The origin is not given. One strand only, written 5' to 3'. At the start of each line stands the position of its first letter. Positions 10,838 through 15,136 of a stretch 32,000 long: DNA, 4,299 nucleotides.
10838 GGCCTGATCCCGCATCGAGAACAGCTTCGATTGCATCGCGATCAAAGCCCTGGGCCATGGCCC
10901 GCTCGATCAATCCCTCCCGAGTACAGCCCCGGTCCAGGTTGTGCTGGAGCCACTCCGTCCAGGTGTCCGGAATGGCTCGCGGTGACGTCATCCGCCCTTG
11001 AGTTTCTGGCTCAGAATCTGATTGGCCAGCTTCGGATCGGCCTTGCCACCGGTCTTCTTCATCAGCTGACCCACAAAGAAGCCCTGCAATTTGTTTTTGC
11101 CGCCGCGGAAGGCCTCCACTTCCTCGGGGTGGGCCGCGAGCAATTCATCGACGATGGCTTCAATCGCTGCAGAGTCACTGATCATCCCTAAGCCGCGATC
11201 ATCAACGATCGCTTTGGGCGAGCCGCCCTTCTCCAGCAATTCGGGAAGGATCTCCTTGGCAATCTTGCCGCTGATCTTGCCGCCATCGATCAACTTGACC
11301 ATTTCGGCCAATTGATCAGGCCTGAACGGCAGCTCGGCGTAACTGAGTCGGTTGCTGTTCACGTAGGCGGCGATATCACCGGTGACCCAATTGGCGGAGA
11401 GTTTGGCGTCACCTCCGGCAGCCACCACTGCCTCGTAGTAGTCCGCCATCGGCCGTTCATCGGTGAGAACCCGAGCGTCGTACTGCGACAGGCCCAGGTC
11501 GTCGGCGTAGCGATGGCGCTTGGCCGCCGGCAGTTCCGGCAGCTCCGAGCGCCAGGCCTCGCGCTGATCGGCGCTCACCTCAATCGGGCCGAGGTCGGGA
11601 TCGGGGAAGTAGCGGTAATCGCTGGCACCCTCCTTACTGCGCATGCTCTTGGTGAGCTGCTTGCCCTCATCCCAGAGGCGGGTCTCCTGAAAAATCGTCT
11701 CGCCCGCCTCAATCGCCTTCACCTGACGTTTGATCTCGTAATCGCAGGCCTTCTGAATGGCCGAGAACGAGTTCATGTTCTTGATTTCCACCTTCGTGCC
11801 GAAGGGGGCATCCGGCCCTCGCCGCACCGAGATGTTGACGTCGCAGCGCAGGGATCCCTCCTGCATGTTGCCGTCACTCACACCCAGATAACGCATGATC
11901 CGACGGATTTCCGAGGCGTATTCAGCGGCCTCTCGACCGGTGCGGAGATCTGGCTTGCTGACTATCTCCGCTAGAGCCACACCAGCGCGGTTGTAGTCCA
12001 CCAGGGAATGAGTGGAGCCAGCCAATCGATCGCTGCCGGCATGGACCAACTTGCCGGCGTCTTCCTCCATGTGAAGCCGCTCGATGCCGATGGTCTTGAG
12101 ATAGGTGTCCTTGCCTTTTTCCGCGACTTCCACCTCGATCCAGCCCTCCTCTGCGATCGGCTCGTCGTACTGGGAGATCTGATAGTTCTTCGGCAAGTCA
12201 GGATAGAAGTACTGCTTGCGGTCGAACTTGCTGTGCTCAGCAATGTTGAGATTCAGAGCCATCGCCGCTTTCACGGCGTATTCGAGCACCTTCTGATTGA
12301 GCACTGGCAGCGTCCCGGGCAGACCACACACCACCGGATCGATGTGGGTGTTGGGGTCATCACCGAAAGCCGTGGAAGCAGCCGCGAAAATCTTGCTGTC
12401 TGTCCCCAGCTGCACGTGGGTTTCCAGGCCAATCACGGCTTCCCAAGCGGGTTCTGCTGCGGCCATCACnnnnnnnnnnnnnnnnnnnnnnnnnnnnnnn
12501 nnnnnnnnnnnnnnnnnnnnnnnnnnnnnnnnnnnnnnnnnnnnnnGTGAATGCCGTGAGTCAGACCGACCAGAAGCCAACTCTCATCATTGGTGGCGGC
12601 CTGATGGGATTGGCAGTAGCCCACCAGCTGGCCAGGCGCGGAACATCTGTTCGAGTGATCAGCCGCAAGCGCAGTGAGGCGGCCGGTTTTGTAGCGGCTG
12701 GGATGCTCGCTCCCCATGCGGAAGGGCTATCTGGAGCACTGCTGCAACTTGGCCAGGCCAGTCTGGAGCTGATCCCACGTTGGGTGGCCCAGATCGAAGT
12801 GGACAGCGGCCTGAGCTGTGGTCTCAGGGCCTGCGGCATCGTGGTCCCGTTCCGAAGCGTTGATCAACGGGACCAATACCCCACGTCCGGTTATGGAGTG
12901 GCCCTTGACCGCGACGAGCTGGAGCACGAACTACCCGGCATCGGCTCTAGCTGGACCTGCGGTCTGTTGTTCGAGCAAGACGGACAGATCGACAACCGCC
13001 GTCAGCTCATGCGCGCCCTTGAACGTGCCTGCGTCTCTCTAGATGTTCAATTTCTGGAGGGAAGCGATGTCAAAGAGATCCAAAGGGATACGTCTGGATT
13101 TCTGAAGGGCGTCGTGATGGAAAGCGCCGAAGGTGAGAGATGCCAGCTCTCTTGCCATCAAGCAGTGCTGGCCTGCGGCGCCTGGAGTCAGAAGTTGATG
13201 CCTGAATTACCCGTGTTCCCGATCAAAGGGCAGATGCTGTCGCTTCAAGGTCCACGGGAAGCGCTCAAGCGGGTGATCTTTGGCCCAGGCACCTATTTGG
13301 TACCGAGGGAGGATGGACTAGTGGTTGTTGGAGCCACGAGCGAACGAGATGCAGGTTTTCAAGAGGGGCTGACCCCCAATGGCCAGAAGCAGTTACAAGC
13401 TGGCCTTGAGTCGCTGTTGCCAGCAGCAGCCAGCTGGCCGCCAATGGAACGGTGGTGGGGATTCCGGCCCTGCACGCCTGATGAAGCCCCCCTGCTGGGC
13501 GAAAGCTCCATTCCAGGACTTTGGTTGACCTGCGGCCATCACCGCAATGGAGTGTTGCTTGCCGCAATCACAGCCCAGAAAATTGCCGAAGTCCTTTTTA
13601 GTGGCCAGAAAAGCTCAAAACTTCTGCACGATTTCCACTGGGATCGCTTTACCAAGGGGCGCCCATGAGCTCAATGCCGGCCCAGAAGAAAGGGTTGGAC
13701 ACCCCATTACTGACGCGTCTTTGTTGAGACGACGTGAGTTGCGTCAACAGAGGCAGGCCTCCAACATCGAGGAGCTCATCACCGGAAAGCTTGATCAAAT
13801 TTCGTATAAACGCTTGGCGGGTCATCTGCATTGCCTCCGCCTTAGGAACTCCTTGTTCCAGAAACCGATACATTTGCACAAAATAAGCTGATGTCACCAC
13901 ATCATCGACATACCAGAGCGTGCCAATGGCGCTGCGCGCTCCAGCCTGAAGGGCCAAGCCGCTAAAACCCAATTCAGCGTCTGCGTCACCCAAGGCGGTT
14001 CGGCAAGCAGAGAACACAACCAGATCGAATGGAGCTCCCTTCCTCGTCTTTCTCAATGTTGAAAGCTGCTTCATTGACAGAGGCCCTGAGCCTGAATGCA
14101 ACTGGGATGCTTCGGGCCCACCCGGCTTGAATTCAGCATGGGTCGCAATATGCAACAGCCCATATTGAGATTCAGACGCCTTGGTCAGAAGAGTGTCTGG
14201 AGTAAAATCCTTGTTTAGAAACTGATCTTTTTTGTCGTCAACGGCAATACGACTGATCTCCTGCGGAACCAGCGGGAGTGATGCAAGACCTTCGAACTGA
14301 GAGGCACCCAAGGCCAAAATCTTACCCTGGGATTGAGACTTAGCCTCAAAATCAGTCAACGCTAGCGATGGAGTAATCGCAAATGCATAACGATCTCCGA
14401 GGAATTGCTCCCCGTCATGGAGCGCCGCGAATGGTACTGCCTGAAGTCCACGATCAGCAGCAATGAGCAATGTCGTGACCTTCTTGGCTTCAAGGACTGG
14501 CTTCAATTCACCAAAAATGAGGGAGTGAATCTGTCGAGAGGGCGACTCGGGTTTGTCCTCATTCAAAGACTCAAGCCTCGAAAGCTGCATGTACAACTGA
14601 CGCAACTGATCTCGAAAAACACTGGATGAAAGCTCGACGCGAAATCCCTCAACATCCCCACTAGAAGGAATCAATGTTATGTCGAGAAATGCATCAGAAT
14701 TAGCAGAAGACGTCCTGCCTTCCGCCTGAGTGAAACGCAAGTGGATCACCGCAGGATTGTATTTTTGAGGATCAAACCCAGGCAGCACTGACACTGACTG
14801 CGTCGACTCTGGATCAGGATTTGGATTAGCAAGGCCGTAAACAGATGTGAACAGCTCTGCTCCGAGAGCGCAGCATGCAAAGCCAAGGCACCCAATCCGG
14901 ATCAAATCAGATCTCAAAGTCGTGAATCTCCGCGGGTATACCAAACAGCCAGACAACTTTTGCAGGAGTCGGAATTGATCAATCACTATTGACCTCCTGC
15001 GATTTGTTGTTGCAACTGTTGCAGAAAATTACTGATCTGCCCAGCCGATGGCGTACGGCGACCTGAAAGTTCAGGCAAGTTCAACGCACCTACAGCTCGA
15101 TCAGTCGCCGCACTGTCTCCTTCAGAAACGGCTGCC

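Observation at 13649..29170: Candidate uncharacterised envelope system split into two blocks around ndk-speA: TpsB/TpsA/CHAT plus CHASE2-cyclase/DUF928/cNMP-gated MscS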

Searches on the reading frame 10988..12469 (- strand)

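Call 4: search_protein_families(library=pfam, proteins=[window:10988-12469:-], max_evalue=0.01)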
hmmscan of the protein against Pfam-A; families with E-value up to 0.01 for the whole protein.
window:10988-12469:- (493 aa): 2 families
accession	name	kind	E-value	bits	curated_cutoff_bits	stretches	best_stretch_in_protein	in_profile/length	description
PF02934.20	GatB_N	-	5e-116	387.2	23.4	1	12-301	2-274/277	GatB/GatE catalytic domain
PF02637.23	GatB_Yqey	-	7.9e-54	182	27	1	343-490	1-148/148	GatB domain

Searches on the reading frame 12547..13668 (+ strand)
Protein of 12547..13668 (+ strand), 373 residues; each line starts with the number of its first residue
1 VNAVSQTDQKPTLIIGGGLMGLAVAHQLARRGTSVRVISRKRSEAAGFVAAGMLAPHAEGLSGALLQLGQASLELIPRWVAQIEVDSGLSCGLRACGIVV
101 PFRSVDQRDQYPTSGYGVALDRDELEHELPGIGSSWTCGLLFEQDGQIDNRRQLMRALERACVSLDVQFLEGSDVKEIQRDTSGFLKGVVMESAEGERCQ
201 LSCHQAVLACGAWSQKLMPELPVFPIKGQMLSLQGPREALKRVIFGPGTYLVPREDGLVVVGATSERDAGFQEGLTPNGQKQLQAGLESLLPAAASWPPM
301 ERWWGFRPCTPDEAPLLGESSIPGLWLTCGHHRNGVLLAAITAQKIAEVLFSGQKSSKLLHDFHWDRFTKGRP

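Call 4: search_protein_families(library=pfam, proteins=[window:12547-13668:+], max_evalue=0.01)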
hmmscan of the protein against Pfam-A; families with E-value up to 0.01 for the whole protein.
window:12547-13668:+ (373 aa): 11 families
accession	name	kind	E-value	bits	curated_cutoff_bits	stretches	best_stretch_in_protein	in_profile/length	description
PF01266.30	DAO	-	1.3e-63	216.1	27.9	1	13-348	3-352/353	FAD dependent oxidoreductase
PF00890.30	FAD_binding_2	-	7.7e-08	32.4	20.4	1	13-53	3-44/414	FAD binding domain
PF01494.25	FAD_binding_3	-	4e-07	30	22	1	11-47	3-39/349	FAD binding domain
PF00070.33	Pyr_redox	-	2.3e-06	28.4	22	1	13-41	3-31/82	Pyridine nucleotide-disulphide oxidoreductase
PF03486.20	HI0933_like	-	2.4e-05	24.3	50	0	12-52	3-43/244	HI0933-like protein Rossmann domain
PF07992.20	Pyr_redox_2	-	4.9e-05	23.3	26.1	0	10-41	143-174/291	Pyridine nucleotide-disulphide oxidoreductase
PF13450.12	NAD_binding_8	-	0.0001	23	21.9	1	14-41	1-28/68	NAD(P)-binding Rossmann-like domain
PF05834.18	Lycopene_cycl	-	0.00024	20.7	23.4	0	13-38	3-30/380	Lycopene cyclase protein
PF03446.21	NAD_binding_2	-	0.00097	19.6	21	1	14-53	4-43/161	NAD binding domain of 6-phosphogluconate dehydrogenase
PF03807.23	F420_oxidored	-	0.0029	18.6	21.6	1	14-50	4-42/94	NADP oxidoreductase coenzyme F420-dependent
PF02737.24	3HCDH_N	-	0.0044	17.4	22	1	14-45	4-35/180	3-hydroxyacyl-CoA dehydrogenase, NAD binding domain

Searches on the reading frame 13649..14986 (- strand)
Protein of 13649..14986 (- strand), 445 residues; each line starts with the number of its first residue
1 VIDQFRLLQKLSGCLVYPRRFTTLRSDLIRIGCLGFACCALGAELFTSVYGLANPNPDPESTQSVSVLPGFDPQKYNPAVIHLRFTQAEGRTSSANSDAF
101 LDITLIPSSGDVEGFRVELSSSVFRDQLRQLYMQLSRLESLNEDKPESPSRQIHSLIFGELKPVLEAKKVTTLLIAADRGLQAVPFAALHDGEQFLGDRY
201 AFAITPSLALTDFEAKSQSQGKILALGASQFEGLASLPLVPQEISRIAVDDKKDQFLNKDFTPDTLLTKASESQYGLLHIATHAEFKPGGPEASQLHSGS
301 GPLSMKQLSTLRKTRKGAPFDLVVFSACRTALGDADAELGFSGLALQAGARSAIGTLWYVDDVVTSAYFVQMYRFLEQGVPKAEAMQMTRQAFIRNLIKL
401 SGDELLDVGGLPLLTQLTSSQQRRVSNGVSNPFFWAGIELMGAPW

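Call 3: search_protein_families(library=pfam, proteins=[window:13649-14986:-], max_evalue=0.01)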
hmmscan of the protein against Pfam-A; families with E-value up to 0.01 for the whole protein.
window:13649-14986:- (445 aa): 1 family
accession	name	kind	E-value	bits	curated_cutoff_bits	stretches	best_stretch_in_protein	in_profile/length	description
PF12770.12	CHAT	-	4e-49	168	24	1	149-442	3-288/289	CHAT domain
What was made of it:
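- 13649..14986 (-): Exported CHAT (caspase-fold) protease, 445 aa. It has an N-terminal hydrophobic signal/anchor, and its start overlaps the stop of the upstream TpsA gene by 1 nt. Pfam CHAT E 4e-49 (call 3).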

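Call 28: search_dna_similar(query=window:13649-14986:-, collection=plasmids, mode=protein, max_evalue=0.00001, max_rows=40)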
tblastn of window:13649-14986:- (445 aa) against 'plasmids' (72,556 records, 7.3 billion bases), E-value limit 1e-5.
Records with a match: 123; places in all: 178; records where one place covers at least 80% of the query: 2.
Best place of each record, by identity: <60% 123.
By first word of the organism name: Nostoc 40; Acaryochloris 13; Tolypothrix 7; Leptolyngbya 7; Shinella 6; Calothrix 5; Aulosira 4; Gloeothece 4; Pseudanabaena 3; Azospirillum 3; and 24 more.
By predicted mobility (MOB-suite, as given by PLSDB): non-mobilizable 64; conjugative 36; mobilizable 23.
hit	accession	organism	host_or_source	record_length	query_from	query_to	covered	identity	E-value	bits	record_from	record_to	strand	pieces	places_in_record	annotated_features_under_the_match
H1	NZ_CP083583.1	Kovacikia minuta CCNUW1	cell culture,fresh water lake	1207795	101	445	78%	35.5%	3e-32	200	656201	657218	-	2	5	record has no annotation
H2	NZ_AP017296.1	Nostoc sp. NIES-3756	-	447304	84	445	81%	30.6%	8e-51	192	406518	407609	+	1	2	CHAT domain-containing protein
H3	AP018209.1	Calothrix brevissima NIES-22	-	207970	72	442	83%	26.5%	5e-24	112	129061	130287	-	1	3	TPR domain protein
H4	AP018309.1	Aulosira laxa NIES-50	-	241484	124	442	72%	30.6%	5e-34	142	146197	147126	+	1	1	TPR repeat protein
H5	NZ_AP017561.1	Pseudanabaena sp. ABRG5-3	-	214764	103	442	76%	28.5%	9e-19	97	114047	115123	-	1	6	CHAT domain-containing protein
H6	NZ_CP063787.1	Tolypothrix sp. PCC 7712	Soil sample,soil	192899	106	442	76%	28.4%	5e-25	115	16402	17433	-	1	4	CHAT domain-containing protein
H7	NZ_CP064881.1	Tolypothrix sp. PCC 7601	Fresh water sample,Fresh water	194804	106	442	76%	28.4%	5e-25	115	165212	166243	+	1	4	CHAT domain-containing protein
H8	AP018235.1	Microchaete diplosiphon NIES-3275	-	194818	106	442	76%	28.4%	5e-25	115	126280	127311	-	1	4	hypothetical protein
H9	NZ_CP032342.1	Azospirillum brasilense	soil sample,Agricultural field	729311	103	445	77%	27.5%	1e-16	91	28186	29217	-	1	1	CHAT domain-containing protein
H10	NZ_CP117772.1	Nostoc sp. UHCC 0926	whole organism,lichen surface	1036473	165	442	62%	33.7%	1e-28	126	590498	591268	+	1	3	none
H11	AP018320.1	Nostoc sp. HK-01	-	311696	103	445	77%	27.2%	2e-27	123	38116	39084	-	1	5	TPR repeat protein | hypothetical protein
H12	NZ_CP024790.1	Nostoc flagelliforme CCNUN1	cell culture,desert soil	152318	103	445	77%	27.1%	4e-17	92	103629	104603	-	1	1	CHAT domain-containing protein | hypothetical protein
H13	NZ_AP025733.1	Nostoc cf. commune SO-36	-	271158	133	445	70%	29.5%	1e-28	126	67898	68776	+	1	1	CHAT domain-containing protein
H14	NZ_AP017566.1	Pseudanabaena sp. ABRG5-3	-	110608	120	396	62%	33.3%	3e-35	146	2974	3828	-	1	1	CHAT domain-containing protein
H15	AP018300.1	Fischerella sp. NIES-4106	-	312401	101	399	67%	30.7%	2e-28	125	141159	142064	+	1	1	TPR repeat protein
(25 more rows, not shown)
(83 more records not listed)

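Call 29: get_annotated_region(hit=H2, flank=12000)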
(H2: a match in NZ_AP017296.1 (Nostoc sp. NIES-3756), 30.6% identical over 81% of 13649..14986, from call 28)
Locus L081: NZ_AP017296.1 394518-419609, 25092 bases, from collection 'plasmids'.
description: Nostoc sp. NIES-3756 plasmid pNOS3756_1, complete sequence
organism: Nostoc sp. NIES-3756 (NCBI taxid 1751286)
taxonomy: Bacteria; Cyanobacteriota; Cyanophyceae; Nostocales; Nostocaceae; Nostoc; Nostoc sp. NIES-3756
host: -; source: -; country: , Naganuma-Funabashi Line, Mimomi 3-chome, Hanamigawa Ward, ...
typing (MOB-suite, as given by PLSDB): non-mobilizable
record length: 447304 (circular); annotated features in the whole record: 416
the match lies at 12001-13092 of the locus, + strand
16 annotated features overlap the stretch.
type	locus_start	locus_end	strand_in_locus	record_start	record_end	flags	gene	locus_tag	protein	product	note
CDS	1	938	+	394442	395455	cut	-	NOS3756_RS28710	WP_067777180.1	NHL repeat-containing protein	-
CDS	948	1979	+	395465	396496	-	-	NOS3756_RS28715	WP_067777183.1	NHL repeat-containing protein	-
CDS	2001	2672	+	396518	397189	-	-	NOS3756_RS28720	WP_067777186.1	hypothetical protein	-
CDS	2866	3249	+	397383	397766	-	-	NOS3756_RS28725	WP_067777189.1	nuclear transport factor 2 family protein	-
CDS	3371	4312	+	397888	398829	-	-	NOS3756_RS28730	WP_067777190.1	NmrA family NAD(P)-binding protein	-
CDS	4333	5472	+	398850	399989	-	-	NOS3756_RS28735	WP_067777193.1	NHL repeat-containing protein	-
CDS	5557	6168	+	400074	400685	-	-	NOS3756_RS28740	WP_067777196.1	DJ-1/PfpI family protein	-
CDS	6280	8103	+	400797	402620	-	-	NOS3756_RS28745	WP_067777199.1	AGE family epimerase/isomerase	-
CDS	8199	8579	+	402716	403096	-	-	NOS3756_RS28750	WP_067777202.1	anti-sigma factor antagonist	-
CDS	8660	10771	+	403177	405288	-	glgX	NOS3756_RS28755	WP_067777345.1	glycogen debranching protein GlgX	GO:0005980 - glycogen catabolic process [Evidence IEA]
CDS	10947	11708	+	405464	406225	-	-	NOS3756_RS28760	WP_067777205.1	MinD/ParA family protein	-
CDS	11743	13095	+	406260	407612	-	-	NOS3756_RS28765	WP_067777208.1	CHAT domain-containing protein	-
CDS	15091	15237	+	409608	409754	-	-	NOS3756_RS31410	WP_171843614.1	hypothetical protein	-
CDS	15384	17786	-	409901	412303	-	-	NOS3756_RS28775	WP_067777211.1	FG-GAP-like repeat-containing protein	-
CDS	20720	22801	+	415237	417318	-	-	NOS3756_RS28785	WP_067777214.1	pentapeptide repeat-containing protein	-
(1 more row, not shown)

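Call 67: search_protein_families(library=padloc, proteins=[window:13649-14986:-], max_evalue=0.01)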
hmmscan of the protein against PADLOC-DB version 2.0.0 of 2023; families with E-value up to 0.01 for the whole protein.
window:13649-14986:- (445 aa): 1 family
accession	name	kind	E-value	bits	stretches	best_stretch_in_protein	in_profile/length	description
PDLC03832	BovA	-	9.9e-09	32.7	1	258-417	530-691/711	-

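Call 70: search_protein_families(library=ncbifam, proteins=[window:13649-14986:-], max_evalue=0.01)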
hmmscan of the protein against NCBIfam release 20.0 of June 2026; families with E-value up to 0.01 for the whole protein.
window:13649-14986:- (445 aa): 1 family
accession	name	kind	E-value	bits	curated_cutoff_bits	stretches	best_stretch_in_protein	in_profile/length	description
NF041237.1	CAS_csx29_CRASP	exception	0.0096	14.8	300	0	247-372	500-624/670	type III-E CRISPR-associated TPR-CHAT protein Csx29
